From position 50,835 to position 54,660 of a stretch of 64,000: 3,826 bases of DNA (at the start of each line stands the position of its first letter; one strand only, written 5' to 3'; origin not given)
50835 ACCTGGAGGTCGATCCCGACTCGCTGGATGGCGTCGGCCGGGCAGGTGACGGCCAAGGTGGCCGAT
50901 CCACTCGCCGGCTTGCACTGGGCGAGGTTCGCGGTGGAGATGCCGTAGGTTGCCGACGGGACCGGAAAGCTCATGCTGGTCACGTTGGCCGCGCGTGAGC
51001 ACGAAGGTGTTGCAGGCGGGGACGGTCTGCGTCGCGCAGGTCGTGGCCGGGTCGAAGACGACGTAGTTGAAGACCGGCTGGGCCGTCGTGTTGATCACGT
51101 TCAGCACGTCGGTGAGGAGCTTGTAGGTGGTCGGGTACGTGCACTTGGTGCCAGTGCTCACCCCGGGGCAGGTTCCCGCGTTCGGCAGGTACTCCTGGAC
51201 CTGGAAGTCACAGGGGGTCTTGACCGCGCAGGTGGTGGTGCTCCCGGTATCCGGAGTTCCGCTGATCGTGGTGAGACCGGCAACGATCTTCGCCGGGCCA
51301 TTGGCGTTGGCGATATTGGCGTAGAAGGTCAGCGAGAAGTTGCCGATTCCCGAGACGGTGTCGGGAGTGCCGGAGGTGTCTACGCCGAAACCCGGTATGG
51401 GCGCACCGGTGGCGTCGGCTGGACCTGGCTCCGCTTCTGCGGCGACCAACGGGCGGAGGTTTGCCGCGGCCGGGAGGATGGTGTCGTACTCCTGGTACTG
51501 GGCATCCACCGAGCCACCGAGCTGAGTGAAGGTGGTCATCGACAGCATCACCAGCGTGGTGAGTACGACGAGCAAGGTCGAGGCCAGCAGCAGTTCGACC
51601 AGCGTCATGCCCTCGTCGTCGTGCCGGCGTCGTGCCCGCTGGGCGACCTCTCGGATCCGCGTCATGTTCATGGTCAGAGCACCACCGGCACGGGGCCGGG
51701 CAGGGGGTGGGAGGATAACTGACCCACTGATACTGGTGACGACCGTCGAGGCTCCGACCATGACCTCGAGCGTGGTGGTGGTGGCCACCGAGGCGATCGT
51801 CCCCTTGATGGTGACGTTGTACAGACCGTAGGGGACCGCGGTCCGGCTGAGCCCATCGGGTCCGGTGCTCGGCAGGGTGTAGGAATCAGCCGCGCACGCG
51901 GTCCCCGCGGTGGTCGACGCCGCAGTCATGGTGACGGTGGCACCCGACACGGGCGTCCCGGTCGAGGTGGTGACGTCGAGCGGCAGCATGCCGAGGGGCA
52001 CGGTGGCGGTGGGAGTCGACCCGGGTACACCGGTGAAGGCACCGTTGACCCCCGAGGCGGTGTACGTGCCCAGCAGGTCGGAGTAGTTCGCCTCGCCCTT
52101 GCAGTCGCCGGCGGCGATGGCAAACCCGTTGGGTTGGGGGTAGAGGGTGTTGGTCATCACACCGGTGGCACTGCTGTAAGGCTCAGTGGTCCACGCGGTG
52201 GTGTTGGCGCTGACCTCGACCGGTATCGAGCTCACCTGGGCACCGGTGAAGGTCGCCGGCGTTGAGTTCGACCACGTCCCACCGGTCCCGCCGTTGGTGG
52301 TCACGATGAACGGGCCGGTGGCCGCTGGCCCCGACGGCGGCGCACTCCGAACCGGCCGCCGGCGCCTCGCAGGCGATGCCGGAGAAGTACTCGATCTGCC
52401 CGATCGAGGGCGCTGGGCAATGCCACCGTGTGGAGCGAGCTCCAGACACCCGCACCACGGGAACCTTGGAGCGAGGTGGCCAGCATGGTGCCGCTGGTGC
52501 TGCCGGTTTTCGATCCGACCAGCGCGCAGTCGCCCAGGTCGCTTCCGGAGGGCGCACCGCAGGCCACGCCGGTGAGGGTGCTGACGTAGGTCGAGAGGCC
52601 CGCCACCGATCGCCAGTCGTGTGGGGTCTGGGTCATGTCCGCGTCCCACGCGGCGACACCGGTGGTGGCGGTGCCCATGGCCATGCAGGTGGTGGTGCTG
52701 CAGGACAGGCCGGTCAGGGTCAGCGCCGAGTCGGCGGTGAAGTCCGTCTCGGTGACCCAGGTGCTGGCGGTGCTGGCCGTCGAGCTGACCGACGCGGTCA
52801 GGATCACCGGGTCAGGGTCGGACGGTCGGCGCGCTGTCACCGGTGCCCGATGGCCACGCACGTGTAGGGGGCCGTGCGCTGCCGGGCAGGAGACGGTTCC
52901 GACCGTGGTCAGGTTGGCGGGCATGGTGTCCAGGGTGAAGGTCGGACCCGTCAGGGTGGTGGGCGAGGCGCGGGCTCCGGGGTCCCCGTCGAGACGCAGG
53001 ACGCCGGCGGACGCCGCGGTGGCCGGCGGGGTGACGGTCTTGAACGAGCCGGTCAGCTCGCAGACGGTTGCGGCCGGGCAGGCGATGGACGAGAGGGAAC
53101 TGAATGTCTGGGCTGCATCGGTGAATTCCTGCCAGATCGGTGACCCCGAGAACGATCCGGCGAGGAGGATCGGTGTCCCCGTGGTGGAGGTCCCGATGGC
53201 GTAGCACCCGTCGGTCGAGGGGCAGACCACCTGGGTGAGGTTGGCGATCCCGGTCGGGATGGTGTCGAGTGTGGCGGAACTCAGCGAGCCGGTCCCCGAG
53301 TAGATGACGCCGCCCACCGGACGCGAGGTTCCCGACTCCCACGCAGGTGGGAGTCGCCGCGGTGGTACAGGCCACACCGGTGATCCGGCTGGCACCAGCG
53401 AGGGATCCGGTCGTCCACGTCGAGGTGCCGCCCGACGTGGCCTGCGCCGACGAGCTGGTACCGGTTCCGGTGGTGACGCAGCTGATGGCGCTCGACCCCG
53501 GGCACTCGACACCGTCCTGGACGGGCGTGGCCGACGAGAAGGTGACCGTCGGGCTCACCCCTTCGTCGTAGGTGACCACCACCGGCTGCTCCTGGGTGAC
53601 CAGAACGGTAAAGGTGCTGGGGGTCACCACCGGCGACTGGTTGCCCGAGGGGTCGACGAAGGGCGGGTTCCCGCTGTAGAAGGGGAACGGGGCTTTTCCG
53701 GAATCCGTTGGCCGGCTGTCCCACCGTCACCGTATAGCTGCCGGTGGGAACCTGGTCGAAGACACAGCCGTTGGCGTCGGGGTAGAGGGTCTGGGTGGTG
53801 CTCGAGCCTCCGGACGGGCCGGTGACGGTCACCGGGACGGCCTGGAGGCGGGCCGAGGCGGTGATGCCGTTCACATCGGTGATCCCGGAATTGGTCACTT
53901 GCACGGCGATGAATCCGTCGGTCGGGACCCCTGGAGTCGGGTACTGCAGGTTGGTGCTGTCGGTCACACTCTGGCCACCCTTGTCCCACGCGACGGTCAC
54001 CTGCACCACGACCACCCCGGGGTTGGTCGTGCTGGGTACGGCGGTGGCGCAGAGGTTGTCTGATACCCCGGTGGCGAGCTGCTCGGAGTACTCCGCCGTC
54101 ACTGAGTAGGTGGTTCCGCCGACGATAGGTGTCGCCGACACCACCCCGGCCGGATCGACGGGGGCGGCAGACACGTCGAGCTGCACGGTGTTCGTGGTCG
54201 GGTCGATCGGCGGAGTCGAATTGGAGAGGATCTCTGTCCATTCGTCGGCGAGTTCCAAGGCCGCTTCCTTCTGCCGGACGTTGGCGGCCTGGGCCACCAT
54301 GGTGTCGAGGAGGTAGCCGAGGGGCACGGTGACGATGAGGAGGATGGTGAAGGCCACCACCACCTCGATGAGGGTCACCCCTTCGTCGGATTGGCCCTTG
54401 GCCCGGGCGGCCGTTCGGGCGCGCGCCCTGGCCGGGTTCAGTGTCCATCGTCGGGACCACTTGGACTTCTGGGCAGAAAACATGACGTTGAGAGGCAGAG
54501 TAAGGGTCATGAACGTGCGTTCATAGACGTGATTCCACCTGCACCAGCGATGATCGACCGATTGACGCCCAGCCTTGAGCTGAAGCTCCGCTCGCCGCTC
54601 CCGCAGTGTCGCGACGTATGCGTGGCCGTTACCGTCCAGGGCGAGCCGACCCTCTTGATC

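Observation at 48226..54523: Stand-alone operon of three oversized prepilin-type proteins (about 930, 320 and 830 aa) with no pilus machinery nearby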

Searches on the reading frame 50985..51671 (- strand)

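Call 7: search_protein_families(library=pfam, max_evalue=0.1, proteins=[window:50985-51671:-])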
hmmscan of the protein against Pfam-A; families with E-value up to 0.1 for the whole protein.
seq(229 aa): 1 family
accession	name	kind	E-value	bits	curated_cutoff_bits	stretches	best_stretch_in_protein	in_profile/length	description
PF07963.17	N_methyl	-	0.0029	17.6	21.2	1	20-41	5-26/27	Prokaryotic N-terminal methylation motif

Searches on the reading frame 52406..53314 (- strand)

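Call 7: search_protein_families(library=pfam, max_evalue=0.1, proteins=[window:52406-53314:-])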
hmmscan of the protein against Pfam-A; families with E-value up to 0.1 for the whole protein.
seq(303 aa): 1 family
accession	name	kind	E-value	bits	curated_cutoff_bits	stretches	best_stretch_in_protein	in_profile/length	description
PF06032.18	S-Me-THD_N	-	0.0094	16.4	27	1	43-120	56-129/158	S-Me-THD-like, N-terminal domain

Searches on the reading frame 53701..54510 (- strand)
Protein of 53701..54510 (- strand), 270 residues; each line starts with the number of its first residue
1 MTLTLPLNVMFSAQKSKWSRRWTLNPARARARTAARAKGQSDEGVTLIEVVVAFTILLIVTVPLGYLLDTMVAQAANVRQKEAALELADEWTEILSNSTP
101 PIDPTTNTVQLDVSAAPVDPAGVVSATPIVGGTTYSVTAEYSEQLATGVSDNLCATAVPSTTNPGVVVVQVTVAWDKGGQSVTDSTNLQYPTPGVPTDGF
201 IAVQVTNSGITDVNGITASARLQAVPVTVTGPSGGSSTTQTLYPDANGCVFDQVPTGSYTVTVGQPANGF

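Call 7: search_protein_families(library=pfam, max_evalue=0.1, proteins=[window:53701-54510:-])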
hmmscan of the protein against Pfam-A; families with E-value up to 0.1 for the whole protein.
seq(270 aa): 1 family
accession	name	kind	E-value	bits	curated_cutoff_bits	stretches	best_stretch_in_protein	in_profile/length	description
PF07963.17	N_methyl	-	0.00011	22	21.2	1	44-62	6-24/27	Prokaryotic N-terminal methylation motif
